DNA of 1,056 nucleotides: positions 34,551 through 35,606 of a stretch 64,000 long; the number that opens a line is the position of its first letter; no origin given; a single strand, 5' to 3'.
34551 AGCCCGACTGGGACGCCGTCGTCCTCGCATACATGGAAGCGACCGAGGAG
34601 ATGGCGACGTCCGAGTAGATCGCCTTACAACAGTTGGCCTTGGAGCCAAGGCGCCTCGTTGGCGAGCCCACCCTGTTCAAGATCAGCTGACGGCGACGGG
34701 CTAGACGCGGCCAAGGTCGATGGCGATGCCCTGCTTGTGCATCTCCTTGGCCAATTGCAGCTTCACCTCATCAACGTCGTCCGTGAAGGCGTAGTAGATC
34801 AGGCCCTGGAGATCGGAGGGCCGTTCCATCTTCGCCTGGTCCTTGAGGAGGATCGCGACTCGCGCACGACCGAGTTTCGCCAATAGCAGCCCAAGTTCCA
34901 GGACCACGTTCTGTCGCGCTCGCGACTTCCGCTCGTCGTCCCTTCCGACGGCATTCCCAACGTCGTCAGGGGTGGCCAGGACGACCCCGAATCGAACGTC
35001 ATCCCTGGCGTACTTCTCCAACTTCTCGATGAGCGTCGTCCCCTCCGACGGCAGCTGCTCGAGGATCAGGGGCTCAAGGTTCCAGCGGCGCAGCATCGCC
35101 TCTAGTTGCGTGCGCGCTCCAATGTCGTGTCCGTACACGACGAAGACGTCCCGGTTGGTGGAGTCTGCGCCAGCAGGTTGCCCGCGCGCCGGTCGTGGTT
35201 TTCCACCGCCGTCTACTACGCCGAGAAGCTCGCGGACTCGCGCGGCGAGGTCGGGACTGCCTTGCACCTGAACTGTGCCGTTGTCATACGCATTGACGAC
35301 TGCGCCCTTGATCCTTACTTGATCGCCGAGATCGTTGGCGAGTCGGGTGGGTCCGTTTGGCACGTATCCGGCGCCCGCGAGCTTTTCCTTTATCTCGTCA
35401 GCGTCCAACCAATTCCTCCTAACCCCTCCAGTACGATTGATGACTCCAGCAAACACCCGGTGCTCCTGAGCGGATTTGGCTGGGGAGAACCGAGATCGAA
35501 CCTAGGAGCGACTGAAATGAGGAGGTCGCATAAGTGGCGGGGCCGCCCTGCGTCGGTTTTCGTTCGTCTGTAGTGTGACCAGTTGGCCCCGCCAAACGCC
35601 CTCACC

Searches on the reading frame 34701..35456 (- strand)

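Call 27: search_protein_families(library=pfam, proteins=[window:34701-35456:-], max_evalue=0.01)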
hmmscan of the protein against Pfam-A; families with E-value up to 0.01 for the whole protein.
window:34701-35456:- (251 aa): 1 family
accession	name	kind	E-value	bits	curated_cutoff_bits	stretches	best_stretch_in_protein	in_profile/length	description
PF10137.14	CAP12-PCTIR_TIR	-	1.2e-30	106.4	24.7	1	104-225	2-118/119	CAP12/Pycsar effector protein, TIR domain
